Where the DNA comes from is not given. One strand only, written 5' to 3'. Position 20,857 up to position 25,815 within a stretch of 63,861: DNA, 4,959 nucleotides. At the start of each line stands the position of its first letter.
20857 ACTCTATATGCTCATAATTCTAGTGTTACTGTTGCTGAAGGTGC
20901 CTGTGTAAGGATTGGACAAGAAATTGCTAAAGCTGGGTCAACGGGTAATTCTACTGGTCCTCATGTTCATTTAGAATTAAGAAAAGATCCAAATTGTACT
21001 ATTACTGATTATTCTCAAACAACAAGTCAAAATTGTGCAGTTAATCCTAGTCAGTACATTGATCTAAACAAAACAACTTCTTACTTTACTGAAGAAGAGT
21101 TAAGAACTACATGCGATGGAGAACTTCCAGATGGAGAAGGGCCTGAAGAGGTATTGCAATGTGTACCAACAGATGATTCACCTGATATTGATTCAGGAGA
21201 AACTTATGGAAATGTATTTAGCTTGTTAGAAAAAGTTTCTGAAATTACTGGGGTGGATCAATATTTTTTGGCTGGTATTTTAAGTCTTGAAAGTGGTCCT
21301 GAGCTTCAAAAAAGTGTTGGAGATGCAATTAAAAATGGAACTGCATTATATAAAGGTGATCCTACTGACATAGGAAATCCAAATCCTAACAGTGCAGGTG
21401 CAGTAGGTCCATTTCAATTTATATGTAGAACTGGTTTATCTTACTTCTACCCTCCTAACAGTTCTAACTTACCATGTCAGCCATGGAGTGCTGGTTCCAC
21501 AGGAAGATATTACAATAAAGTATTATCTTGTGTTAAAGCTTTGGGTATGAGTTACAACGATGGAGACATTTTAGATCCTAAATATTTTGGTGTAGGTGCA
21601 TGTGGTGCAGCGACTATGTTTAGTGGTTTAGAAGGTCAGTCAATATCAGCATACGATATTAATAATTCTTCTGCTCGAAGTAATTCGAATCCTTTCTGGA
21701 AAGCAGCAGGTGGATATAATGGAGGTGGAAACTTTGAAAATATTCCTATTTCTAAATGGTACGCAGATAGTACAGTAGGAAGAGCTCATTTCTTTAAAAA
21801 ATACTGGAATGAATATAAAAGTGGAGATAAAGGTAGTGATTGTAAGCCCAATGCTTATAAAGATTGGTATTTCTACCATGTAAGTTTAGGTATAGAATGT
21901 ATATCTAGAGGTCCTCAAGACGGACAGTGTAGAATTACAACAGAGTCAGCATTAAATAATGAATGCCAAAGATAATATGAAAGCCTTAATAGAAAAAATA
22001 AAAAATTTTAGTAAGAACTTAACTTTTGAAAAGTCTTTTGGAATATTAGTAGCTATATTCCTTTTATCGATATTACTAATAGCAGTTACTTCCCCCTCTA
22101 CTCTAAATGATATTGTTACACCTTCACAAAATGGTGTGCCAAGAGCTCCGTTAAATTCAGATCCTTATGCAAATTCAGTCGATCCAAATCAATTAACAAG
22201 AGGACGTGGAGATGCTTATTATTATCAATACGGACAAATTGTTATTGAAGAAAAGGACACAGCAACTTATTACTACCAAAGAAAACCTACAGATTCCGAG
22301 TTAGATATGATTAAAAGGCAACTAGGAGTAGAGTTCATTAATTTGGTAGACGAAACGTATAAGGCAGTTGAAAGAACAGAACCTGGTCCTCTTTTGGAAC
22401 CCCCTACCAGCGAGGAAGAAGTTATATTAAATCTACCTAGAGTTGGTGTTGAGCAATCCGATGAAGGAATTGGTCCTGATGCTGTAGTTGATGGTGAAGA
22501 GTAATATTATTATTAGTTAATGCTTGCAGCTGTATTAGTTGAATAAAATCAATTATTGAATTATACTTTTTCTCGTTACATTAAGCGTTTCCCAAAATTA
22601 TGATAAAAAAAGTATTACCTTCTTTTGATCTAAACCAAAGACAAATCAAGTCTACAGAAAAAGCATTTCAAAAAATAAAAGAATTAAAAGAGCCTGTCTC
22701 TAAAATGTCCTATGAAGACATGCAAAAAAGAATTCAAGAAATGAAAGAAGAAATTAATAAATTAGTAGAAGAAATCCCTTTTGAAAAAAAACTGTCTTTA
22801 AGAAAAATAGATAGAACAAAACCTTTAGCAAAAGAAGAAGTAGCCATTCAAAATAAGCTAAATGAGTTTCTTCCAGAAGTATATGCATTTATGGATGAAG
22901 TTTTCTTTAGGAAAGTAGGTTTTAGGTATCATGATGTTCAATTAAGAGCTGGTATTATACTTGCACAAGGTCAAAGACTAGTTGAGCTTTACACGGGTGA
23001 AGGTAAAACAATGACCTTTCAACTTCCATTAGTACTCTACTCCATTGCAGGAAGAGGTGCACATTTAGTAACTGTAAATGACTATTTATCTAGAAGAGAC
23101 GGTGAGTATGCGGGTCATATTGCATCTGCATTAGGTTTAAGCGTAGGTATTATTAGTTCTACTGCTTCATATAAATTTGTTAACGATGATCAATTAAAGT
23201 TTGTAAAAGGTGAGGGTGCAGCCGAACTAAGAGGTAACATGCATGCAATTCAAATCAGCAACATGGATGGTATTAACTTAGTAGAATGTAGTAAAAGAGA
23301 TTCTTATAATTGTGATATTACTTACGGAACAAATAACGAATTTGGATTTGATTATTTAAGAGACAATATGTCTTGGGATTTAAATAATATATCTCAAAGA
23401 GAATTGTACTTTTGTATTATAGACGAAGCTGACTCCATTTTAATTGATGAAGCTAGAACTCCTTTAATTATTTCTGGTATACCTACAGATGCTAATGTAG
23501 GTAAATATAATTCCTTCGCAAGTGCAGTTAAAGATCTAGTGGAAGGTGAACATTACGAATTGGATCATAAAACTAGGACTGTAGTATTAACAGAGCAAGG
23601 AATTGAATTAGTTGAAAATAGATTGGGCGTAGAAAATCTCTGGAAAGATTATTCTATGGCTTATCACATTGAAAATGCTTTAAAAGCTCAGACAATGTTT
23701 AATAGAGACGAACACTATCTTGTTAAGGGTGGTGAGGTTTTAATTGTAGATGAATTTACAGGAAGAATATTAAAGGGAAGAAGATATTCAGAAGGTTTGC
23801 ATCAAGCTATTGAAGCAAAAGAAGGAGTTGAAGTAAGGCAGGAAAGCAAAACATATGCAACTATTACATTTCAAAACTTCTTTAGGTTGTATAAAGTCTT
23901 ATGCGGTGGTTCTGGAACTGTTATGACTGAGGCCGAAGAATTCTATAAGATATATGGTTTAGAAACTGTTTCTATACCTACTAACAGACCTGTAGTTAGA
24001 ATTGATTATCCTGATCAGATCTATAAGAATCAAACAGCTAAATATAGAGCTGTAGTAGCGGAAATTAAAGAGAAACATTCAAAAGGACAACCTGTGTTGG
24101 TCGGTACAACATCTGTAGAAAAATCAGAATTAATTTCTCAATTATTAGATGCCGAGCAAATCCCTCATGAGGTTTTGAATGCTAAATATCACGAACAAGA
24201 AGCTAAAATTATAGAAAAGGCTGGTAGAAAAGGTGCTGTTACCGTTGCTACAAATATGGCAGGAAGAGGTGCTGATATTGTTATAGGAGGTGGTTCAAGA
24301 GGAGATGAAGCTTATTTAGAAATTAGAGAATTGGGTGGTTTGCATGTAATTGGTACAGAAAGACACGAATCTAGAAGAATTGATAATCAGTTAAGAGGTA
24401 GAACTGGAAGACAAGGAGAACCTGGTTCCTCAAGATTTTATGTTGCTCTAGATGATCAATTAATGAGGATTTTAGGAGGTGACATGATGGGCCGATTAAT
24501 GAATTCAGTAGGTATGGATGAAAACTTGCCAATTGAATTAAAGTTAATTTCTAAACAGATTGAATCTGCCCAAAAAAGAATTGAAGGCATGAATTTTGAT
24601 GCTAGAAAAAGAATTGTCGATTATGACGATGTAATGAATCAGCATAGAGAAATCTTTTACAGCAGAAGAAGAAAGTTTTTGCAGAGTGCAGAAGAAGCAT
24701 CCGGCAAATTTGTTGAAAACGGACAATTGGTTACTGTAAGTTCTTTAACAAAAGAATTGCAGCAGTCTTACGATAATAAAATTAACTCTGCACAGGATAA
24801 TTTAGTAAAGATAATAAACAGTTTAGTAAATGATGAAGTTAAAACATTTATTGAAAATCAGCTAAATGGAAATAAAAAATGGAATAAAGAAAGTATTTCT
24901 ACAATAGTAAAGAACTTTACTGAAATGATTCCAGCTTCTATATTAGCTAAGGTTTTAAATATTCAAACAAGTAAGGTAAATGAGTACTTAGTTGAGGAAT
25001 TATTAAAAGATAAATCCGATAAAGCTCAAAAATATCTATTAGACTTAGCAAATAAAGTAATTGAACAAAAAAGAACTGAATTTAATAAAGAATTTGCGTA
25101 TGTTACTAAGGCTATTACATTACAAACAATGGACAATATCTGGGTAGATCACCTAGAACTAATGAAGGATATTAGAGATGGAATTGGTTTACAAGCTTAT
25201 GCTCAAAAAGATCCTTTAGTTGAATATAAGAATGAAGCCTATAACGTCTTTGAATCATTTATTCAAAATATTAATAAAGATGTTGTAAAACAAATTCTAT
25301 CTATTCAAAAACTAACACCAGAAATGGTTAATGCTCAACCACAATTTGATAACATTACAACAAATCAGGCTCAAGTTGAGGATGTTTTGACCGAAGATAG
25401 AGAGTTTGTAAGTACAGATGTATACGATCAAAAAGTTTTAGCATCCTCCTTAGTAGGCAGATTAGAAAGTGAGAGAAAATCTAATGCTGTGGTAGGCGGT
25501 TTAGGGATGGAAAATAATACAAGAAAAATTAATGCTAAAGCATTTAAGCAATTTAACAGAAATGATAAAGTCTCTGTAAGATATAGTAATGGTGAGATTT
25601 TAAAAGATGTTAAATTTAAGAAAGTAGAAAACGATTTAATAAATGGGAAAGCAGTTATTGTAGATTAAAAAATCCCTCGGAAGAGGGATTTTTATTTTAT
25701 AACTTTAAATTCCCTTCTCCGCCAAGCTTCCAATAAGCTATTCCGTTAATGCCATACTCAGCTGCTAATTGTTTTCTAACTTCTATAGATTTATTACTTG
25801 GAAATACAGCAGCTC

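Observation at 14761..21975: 2400-aa membrane-anchored multi-enzyme: two GH-A-like barrels, SGNH esterase, two M23 peptidases and a lytic transglycosylase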

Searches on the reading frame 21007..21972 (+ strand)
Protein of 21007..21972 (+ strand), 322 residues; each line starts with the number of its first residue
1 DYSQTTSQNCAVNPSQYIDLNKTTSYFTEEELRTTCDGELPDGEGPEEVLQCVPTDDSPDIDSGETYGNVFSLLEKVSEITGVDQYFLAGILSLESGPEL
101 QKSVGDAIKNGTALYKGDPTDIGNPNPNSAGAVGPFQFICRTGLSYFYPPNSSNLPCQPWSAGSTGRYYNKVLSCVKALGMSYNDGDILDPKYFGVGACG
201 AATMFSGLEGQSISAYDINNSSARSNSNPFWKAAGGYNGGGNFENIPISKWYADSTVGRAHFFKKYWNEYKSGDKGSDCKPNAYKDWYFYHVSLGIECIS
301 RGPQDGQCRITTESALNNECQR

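Call 14: search_protein_families(library=pfam, proteins=[window:21007-21972:+], max_evalue=10)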
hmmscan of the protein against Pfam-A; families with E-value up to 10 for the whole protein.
window:21007-21972:+ (322 aa): 0 families

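Call 25: search_solved_structures(query=A3, max_evalue=10, show_alignments=3)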
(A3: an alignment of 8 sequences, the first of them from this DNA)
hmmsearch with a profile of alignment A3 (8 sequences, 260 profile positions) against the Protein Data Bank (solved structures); distinct sequences matched with E-value up to 10: 0.

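Call 49: search_protein_families(library=phrogs, proteins=[window:21007-21972:+], max_evalue=1)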
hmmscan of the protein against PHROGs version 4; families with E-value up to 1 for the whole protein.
window:21007-21972:+ (322 aa): 0 families

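Call 54: search_solved_structures(query=A6, max_evalue=10, show_alignments=3)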
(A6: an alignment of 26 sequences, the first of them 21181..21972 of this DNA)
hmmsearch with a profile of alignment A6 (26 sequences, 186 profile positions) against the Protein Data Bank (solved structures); distinct sequences matched with E-value up to 10: 10.
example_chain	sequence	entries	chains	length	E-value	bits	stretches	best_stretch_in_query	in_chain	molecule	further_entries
3gxk_A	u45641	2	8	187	0.13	15.3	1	8-53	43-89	Goose-type lysozyme 1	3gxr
3wyh_A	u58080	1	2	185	0.14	15.1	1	10-42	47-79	Lysozyme g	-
9xps_S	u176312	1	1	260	0.17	14.8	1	14-82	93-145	Endolysin gp144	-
3bkh_A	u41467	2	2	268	0.19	14.7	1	14-82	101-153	lytic transglycosylase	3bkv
1gbs_A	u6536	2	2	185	0.44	13.5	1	12-40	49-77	AUSTRALIAN BLACK SWAN EGG WHITE LYSOZYME | LYSOZYME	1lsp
153l_A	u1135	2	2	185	0.5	13.3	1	12-40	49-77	GOOSE LYSOZYME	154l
3mgw_A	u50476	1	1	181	1.3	11.9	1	10-41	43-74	Lysozyme g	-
1ltm_A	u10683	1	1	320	1.4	11.8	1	16-82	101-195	36 KDA SOLUBLE LYTIC TRANSGLYCOSYLASE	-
4g9s_A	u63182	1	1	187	1.4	11.8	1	10-41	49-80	Goose-type lysozyme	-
1d0k_A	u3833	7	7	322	1.4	11.8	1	16-82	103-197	35KD SOLUBLE LYTIC TRANSGLYCOSYLASE | LYTIC MUREIN TRANSGLYCOSYLASE B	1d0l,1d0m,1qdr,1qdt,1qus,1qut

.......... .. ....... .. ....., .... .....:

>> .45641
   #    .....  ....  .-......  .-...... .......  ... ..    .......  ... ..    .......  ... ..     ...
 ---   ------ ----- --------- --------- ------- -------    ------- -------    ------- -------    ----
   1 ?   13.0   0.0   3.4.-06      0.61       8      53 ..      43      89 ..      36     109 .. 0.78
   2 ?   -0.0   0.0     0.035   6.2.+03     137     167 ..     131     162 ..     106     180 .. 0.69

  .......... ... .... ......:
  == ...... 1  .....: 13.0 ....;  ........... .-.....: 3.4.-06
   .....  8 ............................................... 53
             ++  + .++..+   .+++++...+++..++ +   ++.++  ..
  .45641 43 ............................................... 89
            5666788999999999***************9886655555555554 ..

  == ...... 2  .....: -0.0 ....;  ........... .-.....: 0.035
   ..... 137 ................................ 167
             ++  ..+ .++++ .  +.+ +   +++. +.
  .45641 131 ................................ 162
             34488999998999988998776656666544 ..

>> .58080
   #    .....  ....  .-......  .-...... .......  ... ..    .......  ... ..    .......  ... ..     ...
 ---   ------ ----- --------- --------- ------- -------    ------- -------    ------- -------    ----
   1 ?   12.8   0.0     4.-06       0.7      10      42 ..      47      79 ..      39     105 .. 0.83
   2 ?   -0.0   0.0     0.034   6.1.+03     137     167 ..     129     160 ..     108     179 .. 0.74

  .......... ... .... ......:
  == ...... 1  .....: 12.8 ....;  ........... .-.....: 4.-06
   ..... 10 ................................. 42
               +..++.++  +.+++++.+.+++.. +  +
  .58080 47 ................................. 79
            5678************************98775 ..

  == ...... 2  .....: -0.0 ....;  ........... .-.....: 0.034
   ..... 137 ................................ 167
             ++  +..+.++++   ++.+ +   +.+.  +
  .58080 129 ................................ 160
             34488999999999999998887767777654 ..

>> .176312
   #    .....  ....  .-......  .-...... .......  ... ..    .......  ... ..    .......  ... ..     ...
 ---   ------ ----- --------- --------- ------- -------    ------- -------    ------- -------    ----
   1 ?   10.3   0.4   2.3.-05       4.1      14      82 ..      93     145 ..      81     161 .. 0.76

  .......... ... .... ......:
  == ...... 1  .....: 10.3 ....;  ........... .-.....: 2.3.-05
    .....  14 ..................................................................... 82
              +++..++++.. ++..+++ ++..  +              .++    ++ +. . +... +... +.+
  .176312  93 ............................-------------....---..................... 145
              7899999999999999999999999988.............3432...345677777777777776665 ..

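Call 55: search_protein_families(library=pfam, alignment_id=A6, max_evalue=1)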
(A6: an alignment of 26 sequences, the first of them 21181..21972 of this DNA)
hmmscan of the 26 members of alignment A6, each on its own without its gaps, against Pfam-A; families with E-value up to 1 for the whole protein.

A. member 1, window:21181-21972:+ (264 aa): 0 families

B. families by the number of members that match (of 26 scanned): 14 families
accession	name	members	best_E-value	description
PF01832.25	Glucosaminidase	1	0.00032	Mannosyl-glycoprotein endo-beta-N-acetylglucosaminidase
PF12821.13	ThrE_2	1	0.0011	Threonine/Serine exporter, ThrE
PF01464.25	SLT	1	0.0017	Transglycosylase SLT domain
PF14511.12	RE_EcoO109I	1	0.0021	Type II restriction endonuclease EcoO109I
PF16763.10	Spidroin_N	1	0.0032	Major ampullate spidroin 1, spider silk protein 1, N-term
PF16443.10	DUF5040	1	0.0098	Domain of unknown function (DUF5040)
PF13406.11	SLT_2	1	0.048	Transglycosylase SLT domain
PF23327.1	Chromo_MORC2_6th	1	0.05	ATPase MORC2, chromo domain-like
PF00631.27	G-gamma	1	0.063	GGL domain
PF02787.25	CPSase_L_D3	1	0.079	Carbamoyl-phosphate synthetase large chain, oligomerisation domain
PF13445.12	zf-RING_UBOX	1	0.08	RING-type zinc-finger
PF25008.1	DUF7784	1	0.12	Domain of unknown function (DUF7784)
PF20536.3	DUF6751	1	0.15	Family of unknown function (DUF6751)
PF03622.19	IBV_3B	1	0.19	IBV 3B protein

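Call 70: search_dna_similar(query=window:21181-21972:+, collection=phages, mode=protein, max_evalue=1, max_rows=15)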
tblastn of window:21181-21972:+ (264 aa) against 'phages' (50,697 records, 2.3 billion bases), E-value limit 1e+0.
No match.

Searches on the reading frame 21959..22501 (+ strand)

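Call 7: search_protein_families(library=pfam, proteins=[window:21959-22501:+], max_evalue=0.01)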
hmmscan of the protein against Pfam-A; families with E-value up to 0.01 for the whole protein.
window:21959-22501:+ (181 aa): 0 families

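Call 49: search_protein_families(library=phrogs, proteins=[window:21959-22501:+], max_evalue=1)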
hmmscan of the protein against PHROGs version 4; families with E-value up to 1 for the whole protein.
window:21959-22501:+ (181 aa): 1 family
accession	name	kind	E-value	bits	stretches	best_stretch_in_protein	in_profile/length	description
phrog_24096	-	unknown function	0.34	11.5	1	99-137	81-119/246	-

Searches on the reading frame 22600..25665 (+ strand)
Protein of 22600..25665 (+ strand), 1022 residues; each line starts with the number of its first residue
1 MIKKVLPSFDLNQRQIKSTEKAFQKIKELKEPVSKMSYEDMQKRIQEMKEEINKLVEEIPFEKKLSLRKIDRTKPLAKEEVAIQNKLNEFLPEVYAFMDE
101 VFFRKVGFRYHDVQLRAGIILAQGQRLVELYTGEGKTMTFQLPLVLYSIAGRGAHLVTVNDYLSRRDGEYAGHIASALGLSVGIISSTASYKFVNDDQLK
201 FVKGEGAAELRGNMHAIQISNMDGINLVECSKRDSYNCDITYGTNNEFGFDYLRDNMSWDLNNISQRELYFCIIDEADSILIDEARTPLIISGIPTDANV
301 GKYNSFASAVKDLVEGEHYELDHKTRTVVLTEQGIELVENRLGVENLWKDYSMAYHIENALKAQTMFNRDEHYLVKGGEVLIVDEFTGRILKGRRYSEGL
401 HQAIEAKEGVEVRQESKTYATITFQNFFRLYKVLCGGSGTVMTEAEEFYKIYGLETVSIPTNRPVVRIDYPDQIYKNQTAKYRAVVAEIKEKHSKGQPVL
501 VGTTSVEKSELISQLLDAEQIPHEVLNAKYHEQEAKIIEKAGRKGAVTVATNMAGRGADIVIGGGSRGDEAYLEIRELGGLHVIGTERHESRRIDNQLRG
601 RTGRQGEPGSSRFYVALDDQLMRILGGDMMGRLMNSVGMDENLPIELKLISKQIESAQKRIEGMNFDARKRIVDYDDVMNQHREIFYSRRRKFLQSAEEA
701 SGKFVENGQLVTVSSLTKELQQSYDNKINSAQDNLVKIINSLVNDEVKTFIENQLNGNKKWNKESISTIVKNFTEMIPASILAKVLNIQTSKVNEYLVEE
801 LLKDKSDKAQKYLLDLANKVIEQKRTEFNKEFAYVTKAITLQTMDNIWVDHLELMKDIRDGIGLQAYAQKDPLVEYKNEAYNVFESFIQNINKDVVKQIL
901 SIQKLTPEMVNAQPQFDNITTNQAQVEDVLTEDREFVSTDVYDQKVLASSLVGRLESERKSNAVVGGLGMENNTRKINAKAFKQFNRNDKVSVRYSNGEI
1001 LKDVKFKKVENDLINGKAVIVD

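Call 7: search_protein_families(library=pfam, proteins=[window:22600-25665:+], max_evalue=0.01)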
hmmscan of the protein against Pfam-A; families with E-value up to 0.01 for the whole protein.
window:22600-25665:+ (1022 aa): 7 families
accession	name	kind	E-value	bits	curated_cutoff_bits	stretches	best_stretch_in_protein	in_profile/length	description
PF07517.20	SecA_DEAD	-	4e-90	302.4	24.6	1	11-448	8-289/290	SecA DEAD-like domain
PF21090.3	P-loop_SecA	-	7.1e-78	261.4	27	2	464-565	1-102/205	SecA P-loop domain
PF07516.18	SecA_SW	-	5.7e-47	160.8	26.7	1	644-903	1-200/200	SecA Wing and Scaffold domain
PF01043.26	SecA_PP_bind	-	2.8e-36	124.9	23.5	1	302-405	5-110/110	SecA preprotein cross-linking domain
PF00271.37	Helicase_C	-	9.9e-05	23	23.5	1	481-560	2-81/110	Helicase conserved C-terminal domain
PF06698.16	DUF1192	-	0.0038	17.8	25.5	1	27-59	11-43/58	Protein of unknown function (DUF1192)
PF23528.1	Microp_apicomplexa_15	-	0.0066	17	27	0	775-812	7-44/69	Apicomplexa microprotein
